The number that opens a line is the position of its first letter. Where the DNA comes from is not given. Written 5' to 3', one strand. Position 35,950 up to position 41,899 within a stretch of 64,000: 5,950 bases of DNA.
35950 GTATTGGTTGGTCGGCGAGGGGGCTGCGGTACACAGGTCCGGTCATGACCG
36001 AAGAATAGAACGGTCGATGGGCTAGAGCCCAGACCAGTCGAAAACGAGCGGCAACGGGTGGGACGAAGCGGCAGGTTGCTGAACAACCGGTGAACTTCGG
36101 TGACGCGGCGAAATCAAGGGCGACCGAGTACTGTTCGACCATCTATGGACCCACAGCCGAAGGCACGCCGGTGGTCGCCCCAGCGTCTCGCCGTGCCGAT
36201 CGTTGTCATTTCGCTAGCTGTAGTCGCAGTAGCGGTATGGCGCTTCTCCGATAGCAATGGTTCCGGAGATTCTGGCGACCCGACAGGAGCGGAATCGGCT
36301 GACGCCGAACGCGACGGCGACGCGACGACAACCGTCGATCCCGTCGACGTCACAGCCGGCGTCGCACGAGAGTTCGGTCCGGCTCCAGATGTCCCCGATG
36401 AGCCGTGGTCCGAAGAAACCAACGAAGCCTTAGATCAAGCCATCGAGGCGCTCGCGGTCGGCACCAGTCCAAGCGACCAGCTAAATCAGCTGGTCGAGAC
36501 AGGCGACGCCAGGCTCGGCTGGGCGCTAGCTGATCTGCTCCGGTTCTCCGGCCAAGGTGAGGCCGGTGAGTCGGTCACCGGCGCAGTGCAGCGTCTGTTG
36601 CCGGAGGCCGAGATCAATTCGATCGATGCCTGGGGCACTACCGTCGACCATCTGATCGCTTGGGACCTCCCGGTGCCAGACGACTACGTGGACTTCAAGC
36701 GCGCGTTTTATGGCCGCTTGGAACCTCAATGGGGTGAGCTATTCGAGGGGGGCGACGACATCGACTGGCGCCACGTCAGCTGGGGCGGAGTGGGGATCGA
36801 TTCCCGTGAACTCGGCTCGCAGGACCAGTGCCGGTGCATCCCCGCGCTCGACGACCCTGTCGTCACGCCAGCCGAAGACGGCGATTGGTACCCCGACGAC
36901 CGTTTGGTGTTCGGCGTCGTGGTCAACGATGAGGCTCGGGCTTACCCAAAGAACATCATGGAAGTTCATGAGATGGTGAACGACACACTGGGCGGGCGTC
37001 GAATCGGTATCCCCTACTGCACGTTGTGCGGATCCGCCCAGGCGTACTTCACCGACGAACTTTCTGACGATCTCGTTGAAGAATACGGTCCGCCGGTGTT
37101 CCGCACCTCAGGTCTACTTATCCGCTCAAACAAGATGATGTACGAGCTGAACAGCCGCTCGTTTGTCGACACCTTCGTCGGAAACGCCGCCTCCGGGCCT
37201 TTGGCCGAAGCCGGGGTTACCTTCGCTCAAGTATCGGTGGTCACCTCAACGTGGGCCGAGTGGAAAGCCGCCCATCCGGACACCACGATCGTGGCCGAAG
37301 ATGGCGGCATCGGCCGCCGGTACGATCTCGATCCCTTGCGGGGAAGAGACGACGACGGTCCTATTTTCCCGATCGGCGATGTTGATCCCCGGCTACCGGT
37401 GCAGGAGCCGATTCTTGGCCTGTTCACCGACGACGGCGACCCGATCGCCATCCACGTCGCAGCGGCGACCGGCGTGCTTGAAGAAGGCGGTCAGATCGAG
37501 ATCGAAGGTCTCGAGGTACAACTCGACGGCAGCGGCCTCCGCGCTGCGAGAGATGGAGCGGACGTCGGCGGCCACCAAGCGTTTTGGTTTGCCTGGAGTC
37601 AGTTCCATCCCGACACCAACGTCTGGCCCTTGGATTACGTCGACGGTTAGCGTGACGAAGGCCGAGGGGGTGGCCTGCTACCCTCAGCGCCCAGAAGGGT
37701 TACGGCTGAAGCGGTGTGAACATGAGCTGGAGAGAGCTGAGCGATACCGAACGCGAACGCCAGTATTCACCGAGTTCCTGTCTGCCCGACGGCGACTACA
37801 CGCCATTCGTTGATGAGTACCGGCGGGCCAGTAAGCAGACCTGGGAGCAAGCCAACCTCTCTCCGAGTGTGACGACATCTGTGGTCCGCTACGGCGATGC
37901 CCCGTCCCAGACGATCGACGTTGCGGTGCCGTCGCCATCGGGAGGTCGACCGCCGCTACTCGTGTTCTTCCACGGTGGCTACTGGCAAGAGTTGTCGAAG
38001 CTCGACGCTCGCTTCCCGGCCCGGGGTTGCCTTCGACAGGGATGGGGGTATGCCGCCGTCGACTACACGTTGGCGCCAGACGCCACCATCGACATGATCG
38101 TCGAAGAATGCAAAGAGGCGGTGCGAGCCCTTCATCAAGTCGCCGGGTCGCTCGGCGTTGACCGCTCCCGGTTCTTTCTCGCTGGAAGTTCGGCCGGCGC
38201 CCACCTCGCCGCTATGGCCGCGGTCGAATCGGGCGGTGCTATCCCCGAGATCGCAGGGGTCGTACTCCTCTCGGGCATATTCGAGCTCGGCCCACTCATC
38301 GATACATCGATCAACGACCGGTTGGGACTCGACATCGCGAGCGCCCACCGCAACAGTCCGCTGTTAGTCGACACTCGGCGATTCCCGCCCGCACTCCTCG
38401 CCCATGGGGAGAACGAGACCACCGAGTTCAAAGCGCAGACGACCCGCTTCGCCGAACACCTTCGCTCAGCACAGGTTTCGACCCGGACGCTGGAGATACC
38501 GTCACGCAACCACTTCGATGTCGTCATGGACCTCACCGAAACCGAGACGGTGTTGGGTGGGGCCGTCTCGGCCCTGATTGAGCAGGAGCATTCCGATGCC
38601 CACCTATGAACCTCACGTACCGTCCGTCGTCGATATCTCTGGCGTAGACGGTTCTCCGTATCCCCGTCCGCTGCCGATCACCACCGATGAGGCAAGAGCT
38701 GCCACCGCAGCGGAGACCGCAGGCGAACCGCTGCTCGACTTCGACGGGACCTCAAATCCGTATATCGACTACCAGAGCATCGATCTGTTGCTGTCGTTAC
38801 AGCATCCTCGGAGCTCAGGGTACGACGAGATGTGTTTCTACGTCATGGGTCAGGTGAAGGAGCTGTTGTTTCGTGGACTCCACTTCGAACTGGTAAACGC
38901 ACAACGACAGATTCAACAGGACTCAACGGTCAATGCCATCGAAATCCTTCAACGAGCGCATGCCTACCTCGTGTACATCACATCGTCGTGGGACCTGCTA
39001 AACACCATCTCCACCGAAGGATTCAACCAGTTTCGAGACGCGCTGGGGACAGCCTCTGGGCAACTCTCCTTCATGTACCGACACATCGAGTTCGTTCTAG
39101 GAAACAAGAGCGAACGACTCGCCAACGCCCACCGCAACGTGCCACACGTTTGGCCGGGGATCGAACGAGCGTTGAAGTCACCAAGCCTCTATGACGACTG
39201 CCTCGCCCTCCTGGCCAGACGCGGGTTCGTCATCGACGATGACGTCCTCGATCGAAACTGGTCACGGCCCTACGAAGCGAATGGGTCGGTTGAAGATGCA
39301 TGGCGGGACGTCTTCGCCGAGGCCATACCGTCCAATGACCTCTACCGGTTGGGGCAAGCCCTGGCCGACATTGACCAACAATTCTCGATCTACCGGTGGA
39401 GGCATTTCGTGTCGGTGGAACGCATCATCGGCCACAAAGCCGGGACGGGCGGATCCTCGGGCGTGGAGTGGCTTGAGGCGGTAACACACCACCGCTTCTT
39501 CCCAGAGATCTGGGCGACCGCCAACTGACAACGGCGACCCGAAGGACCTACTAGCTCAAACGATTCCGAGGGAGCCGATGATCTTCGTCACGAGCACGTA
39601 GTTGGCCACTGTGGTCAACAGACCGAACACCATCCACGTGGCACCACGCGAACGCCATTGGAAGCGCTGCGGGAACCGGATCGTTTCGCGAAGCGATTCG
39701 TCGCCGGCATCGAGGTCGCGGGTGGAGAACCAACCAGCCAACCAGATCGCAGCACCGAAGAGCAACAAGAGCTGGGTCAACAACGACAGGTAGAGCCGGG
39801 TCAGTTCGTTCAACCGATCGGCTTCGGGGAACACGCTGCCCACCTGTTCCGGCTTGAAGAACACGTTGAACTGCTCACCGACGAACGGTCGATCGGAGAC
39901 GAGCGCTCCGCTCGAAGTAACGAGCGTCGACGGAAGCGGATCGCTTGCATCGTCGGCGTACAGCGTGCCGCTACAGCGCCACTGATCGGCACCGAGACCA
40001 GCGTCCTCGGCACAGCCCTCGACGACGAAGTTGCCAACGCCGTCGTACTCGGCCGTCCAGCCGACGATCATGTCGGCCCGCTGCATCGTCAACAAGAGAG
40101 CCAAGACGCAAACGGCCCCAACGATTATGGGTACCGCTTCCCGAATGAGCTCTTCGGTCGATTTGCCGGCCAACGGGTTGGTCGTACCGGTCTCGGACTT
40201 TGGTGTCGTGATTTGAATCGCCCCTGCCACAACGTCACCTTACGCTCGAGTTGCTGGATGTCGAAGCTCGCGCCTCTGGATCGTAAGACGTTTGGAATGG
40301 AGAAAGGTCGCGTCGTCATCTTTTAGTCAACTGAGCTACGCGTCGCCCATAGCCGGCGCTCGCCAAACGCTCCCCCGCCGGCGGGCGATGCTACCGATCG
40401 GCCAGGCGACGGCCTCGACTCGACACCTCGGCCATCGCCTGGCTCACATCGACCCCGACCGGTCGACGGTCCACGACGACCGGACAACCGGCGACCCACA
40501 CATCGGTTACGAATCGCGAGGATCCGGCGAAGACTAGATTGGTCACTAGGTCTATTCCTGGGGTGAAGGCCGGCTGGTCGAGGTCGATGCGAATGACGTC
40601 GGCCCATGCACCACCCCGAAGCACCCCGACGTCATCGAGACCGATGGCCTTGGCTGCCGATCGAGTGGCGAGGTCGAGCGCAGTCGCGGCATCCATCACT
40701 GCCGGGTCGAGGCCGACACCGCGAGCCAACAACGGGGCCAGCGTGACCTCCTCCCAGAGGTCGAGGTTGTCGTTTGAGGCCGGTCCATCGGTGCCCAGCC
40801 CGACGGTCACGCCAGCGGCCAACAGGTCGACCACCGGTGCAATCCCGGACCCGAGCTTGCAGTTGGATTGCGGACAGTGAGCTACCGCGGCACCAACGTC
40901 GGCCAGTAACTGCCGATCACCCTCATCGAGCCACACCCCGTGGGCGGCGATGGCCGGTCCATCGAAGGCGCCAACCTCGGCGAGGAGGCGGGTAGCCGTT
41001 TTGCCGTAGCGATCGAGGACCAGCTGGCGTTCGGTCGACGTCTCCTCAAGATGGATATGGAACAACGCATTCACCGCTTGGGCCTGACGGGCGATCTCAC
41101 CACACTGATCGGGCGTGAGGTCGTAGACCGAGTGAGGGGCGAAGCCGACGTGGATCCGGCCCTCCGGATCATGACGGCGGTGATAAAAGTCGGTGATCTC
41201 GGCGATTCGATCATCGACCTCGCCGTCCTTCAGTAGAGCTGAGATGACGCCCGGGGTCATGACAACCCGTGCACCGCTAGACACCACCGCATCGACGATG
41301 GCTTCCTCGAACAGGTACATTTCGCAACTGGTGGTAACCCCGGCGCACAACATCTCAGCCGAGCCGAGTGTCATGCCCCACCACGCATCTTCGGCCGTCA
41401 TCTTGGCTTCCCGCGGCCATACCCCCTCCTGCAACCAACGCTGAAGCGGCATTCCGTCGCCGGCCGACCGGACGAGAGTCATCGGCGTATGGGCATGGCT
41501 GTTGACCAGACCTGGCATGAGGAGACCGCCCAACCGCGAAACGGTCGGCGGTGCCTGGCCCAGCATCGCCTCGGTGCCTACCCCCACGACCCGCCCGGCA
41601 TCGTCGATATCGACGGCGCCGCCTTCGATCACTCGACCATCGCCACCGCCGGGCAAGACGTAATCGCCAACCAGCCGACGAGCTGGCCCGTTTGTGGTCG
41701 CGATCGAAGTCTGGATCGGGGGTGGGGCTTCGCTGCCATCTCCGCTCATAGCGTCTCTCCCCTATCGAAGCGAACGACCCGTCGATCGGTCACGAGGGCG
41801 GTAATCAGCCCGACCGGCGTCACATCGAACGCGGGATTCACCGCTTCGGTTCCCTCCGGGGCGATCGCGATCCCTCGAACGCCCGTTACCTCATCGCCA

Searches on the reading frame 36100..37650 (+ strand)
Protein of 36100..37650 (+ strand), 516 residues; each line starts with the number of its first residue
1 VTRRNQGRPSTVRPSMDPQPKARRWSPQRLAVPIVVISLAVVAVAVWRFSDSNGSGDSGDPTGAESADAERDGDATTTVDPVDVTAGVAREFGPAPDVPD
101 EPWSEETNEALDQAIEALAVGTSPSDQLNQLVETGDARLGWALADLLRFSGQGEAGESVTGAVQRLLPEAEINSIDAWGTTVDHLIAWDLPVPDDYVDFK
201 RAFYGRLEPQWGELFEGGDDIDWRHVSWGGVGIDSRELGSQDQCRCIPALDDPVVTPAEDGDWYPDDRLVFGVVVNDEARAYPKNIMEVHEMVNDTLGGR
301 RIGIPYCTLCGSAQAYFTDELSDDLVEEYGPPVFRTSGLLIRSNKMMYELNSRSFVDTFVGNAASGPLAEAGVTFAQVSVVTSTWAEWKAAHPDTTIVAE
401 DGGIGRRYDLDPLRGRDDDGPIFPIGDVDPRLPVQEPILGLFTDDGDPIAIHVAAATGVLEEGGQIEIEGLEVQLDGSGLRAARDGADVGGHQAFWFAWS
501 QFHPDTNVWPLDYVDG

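Call 43: search_protein_families(library=pfam, proteins=[window:36100-37650:+], max_evalue=0.00001)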
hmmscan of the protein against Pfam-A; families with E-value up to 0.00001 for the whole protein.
window:36100-37650:+ (516 aa): 1 family
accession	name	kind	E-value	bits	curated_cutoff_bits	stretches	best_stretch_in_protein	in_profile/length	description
PF11376.13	DUF3179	-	3.5e-55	187.9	27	1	246-454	3-203/292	Protein of unknown function (DUF3179)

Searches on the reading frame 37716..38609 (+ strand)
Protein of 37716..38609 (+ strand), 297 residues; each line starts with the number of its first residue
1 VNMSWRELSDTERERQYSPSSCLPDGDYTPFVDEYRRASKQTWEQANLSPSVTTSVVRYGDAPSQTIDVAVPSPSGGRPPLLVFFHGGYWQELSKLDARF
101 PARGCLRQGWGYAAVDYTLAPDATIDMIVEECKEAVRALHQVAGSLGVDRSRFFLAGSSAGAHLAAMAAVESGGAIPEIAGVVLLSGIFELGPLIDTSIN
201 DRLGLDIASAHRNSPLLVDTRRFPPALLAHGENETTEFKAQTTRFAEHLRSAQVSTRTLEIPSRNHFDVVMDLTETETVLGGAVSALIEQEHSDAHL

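Call 44: search_protein_families(library=pfam, proteins=[window:37716-38609:+], max_evalue=0.00001)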
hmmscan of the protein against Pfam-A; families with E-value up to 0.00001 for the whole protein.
window:37716-38609:+ (297 aa): 3 families
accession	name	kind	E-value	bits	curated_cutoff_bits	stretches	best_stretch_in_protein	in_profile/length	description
PF07859.19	Abhydrolase_3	-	1.6e-20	74.2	25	1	82-266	1-206/210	alpha/beta hydrolase fold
PF20434.5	BD-FAE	-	5.2e-19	69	26.8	1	67-172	1-110/215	BD-FAE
PF12697.13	Abhydrolase_6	-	1.8e-06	29.2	26.3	1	82-242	1-144/217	Alpha/beta hydrolase family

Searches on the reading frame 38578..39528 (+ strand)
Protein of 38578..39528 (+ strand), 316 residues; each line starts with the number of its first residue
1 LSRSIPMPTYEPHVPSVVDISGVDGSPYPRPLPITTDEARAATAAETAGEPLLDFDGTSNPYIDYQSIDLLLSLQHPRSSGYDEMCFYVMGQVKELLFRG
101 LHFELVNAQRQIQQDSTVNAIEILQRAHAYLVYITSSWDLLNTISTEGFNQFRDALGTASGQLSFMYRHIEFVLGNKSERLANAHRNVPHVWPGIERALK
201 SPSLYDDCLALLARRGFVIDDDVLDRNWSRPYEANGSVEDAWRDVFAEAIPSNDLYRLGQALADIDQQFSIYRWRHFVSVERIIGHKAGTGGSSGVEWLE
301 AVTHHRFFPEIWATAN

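Call 44: search_protein_families(library=pfam, proteins=[window:38578-39528:+], max_evalue=0.00001)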
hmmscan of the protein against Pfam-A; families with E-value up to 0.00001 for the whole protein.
window:38578-39528:+ (316 aa): 1 family
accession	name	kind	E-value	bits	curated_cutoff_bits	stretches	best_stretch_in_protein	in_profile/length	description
PF03301.18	Trp_dioxygenase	-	7.2e-44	151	34.9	2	51-181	6-147/346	Tryptophan 2,3-dioxygenase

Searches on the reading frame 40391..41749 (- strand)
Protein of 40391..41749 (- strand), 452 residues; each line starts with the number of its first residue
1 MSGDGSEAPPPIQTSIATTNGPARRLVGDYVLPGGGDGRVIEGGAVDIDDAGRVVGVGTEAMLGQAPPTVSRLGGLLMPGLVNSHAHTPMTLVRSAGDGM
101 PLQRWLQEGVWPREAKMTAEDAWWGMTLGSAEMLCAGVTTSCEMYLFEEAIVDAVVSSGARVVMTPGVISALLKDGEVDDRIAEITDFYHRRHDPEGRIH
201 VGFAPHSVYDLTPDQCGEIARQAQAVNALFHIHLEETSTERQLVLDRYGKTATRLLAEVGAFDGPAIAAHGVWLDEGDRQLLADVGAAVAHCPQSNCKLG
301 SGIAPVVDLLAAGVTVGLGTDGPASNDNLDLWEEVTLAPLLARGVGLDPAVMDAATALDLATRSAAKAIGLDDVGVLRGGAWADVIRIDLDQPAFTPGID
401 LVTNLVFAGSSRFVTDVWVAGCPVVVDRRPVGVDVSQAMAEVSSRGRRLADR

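Call 44: search_protein_families(library=pfam, proteins=[window:40391-41749:-], max_evalue=0.00001)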
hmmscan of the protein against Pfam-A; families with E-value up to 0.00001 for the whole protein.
window:40391-41749:- (452 aa): 2 families
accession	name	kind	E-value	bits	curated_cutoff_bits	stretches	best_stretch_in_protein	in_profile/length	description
PF01979.26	Amidohydro_1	-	7.6e-56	190.3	25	1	77-421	2-342/345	Amidohydrolase family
PF07969.17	Amidohydro_3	-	2e-17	64.3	29.7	1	172-424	235-471/472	Amidohydrolase family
